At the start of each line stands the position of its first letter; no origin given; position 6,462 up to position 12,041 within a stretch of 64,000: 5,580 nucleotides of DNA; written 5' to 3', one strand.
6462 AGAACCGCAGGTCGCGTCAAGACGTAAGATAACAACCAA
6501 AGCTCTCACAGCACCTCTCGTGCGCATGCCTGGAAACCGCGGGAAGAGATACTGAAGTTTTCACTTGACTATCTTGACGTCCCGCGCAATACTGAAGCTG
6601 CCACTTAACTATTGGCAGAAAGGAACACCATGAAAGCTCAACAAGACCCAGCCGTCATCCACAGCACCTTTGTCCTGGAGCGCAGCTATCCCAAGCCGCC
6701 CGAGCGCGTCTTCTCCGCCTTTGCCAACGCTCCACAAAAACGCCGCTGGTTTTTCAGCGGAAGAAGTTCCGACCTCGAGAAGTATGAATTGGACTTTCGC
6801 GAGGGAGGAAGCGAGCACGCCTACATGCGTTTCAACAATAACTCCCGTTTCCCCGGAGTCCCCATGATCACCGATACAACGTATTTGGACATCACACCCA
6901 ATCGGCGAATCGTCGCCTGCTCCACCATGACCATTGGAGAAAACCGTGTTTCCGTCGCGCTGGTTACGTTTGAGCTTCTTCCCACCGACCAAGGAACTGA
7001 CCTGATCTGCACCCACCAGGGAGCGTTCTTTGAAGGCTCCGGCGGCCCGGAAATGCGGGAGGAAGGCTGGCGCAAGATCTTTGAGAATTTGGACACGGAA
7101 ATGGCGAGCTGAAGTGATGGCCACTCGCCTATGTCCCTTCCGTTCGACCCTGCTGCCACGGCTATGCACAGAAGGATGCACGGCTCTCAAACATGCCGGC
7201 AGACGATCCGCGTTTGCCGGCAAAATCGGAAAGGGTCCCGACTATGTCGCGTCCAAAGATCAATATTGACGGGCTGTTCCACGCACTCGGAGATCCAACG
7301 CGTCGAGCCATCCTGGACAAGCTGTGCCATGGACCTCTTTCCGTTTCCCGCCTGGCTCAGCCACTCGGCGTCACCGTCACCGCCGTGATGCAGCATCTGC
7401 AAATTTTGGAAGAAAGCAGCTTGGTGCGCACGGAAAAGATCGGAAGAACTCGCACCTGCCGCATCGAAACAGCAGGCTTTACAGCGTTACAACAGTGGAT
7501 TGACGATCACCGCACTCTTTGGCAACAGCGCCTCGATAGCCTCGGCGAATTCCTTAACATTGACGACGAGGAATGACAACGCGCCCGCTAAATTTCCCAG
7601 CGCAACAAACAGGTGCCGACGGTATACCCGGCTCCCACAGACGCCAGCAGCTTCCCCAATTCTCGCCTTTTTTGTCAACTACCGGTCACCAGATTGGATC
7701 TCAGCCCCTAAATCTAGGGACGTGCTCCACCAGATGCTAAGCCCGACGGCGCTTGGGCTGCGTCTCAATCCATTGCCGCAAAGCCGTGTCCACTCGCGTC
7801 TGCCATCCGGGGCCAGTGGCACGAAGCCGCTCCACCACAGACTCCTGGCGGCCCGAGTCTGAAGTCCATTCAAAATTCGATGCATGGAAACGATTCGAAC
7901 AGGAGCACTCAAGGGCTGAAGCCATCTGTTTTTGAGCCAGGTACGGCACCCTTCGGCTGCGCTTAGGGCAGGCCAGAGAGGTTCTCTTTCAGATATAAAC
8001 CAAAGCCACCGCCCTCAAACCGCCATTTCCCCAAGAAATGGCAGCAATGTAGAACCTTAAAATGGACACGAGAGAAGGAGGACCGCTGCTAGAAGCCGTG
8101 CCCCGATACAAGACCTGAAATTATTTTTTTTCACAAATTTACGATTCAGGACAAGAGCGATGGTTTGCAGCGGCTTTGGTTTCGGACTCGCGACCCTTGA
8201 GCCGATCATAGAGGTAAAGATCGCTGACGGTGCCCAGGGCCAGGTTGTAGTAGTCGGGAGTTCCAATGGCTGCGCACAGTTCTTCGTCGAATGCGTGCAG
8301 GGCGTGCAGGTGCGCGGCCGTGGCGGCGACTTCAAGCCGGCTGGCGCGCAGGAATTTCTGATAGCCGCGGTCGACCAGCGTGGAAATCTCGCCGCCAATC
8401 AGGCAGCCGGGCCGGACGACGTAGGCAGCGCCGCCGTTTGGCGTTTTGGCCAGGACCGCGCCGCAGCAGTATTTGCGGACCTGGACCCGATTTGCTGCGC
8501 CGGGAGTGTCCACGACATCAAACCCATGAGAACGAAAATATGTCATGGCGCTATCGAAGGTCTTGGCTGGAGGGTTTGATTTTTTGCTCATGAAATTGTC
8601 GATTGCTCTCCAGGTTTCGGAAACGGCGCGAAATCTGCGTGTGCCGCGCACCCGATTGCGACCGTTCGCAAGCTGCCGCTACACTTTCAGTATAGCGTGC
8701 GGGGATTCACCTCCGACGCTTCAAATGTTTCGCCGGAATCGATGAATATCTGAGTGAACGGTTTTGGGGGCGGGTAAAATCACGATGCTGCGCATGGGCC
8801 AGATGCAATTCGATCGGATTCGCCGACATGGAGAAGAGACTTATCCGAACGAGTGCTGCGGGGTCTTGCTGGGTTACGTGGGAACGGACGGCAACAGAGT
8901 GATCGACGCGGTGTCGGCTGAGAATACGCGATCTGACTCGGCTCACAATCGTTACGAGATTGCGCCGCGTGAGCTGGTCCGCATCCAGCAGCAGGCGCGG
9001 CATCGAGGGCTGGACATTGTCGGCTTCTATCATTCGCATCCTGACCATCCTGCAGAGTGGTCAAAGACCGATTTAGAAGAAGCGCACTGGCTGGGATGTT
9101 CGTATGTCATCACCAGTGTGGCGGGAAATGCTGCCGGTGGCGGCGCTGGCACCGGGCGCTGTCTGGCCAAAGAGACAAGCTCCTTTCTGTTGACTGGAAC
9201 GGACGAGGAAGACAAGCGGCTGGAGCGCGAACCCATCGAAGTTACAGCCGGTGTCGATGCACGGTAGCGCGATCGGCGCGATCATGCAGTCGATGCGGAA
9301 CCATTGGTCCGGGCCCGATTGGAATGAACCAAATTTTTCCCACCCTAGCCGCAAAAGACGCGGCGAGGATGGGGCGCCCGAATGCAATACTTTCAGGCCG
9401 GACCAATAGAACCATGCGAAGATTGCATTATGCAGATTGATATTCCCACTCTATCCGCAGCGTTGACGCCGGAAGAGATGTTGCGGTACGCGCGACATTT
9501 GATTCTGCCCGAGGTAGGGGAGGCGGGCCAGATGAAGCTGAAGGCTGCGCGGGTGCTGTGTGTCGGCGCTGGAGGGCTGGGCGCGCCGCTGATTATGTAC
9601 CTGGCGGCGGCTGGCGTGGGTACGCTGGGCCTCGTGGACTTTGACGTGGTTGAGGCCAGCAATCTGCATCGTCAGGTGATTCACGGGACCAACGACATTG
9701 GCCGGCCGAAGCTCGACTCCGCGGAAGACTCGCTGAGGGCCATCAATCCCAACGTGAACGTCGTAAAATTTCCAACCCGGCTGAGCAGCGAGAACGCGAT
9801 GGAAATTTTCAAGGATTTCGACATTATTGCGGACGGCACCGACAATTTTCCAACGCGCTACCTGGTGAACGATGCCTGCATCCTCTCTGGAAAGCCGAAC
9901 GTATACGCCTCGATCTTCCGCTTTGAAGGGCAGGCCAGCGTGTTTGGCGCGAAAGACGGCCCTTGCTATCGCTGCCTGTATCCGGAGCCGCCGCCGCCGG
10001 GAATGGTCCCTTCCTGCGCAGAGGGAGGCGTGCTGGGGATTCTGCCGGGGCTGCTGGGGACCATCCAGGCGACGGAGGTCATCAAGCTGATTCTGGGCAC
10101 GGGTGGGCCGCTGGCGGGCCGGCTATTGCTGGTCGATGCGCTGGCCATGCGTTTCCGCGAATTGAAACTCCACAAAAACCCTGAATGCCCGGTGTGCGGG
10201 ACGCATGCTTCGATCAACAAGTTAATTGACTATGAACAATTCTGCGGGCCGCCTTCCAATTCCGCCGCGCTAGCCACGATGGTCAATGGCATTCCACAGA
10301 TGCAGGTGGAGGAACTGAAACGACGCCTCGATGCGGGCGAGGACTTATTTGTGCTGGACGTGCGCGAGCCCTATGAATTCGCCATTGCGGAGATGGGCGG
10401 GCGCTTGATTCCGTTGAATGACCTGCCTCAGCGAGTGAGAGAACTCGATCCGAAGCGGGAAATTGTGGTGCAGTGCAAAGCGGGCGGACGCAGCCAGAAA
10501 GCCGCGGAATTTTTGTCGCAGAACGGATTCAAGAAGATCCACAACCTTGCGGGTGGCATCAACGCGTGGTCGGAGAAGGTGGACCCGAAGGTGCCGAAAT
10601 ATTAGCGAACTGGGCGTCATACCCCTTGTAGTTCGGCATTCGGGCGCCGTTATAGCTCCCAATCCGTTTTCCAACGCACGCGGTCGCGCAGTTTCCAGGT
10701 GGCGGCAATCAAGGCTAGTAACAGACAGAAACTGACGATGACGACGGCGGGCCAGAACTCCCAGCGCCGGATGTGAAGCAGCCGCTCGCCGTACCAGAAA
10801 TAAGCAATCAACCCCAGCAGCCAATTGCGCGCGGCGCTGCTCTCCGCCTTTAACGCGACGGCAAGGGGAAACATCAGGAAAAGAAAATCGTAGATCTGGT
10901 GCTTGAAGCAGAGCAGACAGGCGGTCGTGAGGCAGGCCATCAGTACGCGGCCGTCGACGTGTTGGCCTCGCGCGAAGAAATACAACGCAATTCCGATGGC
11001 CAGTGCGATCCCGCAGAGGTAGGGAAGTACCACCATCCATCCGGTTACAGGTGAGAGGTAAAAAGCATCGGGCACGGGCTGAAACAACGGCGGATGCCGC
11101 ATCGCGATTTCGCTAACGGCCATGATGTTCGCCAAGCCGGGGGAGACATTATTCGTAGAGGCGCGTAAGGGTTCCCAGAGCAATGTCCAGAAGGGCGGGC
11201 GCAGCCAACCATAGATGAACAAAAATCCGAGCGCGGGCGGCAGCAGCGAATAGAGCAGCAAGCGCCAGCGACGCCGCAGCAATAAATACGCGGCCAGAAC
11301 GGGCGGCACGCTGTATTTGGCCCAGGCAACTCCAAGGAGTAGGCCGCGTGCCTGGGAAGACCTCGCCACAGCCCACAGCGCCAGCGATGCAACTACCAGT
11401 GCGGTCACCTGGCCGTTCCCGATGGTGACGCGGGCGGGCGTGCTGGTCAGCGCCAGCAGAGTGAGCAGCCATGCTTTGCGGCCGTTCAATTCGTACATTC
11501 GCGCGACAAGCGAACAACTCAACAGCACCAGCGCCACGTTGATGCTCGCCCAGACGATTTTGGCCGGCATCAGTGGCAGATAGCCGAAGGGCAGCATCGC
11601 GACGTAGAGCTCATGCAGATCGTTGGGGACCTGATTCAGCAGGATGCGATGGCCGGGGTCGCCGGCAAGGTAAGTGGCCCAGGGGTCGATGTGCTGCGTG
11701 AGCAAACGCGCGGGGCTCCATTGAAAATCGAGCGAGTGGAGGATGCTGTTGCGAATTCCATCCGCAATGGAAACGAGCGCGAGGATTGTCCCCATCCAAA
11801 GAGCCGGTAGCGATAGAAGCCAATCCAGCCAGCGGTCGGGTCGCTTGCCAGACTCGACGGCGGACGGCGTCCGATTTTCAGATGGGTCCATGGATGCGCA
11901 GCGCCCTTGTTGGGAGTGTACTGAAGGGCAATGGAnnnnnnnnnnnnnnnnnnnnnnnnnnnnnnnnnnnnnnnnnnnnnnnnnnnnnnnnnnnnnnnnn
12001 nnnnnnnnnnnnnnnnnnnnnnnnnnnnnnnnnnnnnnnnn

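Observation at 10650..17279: Six-gene cluster couples a cytochrome c/FeS/NrfD quinone module with no catalytic subunit to a radical SAM enzyme and two large polytopic membrane proteins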

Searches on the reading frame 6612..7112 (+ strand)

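Call 33: search_protein_families(library=pfam, proteins=[window:6612-7112:+], max_evalue=0.01)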
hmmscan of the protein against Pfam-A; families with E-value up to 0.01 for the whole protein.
window:6612-7112:+ (166 aa): 2 families
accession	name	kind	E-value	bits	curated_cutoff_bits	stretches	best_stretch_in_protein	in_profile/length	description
PF08327.17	AHSA1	-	1.8e-15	57.7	22.1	1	29-163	3-123/125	Activator of Hsp90 ATPase homolog 1-like protein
PF10604.15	Polyketide_cyc2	-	0.0055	17.4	27.4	1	24-138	8-109/142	Polyketide cyclase / dehydrase and lipid transport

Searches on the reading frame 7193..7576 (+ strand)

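Call 33: search_protein_families(library=pfam, proteins=[window:7193-7576:+], max_evalue=0.01)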
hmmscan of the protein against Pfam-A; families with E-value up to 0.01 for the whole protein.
window:7193-7576:+ (127 aa): 9 families
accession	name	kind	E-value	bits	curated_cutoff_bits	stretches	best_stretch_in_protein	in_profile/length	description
PF12840.13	HTH_20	-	8.9e-12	45.2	27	1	32-80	1-50/51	Helix-turn-helix domain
PF01022.26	HTH_5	-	2.5e-10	40.5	22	1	34-79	1-46/47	Bacterial regulatory protein, arsR family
PF08279.18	HTH_11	-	9.8e-05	22.6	25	1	39-75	4-42/55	HTH domain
PF25212.1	HVO_A0114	-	0.00013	22.1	27.6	1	35-87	22-75/84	HVO_A0114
PF17782.7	DprA_WH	-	0.0011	19.4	22.9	1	34-73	11-50/61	DprA winged helix domain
PF25213.1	HVO_A0261_N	-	0.0015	18.9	35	1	35-81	11-57/86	HVO_A0261 N-terminal domain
PF21476.4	PF0610-like_N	-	0.002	18.8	33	1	36-76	2-42/50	PF0610-like, N-terminal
PF24038.1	DUF7347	-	0.0057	17.3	27.6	1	28-81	4-61/77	Domain of unknown function (DUF7347)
PF12802.13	MarR_2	-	0.0061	17.1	27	1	40-81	10-53/61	MarR family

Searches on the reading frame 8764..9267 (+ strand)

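Call 33: search_protein_families(library=pfam, proteins=[window:8764-9267:+], max_evalue=0.01)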
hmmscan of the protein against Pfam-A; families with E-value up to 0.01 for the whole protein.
window:8764-9267:+ (167 aa): 2 families
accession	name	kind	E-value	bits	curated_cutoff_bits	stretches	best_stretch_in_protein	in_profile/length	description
PF14464.11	Prok-JAB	-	5.3e-25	88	25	1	16-119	5-103/114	Prokaryotic homologs of the JAB domain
PF01398.27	JAB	-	3.2e-08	33.8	22.5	1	21-105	18-106/117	JAB1/Mov34/MPN/PAD-1 ubiquitin protease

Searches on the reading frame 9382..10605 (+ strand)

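Call 33: search_protein_families(library=pfam, proteins=[window:9382-10605:+], max_evalue=0.01)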
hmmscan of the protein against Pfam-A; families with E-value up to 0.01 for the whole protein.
window:9382-10605:+ (407 aa): 2 families
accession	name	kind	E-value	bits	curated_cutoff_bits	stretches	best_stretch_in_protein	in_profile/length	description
PF00899.27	ThiF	-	2.4e-83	279.4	28.1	1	36-271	1-238/238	ThiF family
PF00581.25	Rhodanese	-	1.3e-15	58.1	22.2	1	309-398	2-101/102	Rhodanese-like domain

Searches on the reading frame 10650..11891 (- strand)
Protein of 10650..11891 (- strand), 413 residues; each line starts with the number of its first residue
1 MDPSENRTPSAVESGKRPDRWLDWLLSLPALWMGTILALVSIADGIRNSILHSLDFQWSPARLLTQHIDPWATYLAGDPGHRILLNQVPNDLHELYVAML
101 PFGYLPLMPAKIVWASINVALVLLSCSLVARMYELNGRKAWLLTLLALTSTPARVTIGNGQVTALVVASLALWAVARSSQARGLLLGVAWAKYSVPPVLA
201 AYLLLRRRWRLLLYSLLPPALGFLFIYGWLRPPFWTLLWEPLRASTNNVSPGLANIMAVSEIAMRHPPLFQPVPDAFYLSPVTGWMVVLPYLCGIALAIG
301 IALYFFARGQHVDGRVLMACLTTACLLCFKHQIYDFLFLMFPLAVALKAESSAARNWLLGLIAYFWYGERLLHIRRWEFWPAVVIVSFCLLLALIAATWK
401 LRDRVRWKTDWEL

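Call 3: search_protein_families(library=pfam, proteins=[window:10650-11891:-], max_evalue=0.01)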
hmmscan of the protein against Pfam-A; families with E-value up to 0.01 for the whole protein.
window:10650-11891:- (413 aa): 1 family
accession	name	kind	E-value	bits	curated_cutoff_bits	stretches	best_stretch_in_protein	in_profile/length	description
PF09594.16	GT87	-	2.2e-16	60.8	25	1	97-327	9-235/237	Glycosyltransferase family 87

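Call 4: search_protein_families(library=ncbifam, proteins=[window:10650-11891:-], max_evalue=0.01)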
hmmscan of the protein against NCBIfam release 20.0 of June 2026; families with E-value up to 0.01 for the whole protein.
window:10650-11891:- (413 aa): 1 family
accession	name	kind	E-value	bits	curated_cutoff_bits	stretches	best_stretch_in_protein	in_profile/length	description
NF009915.0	PRK13375.1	equivalog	6e-05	21.8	413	1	99-216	104-224/425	mannosyltransferase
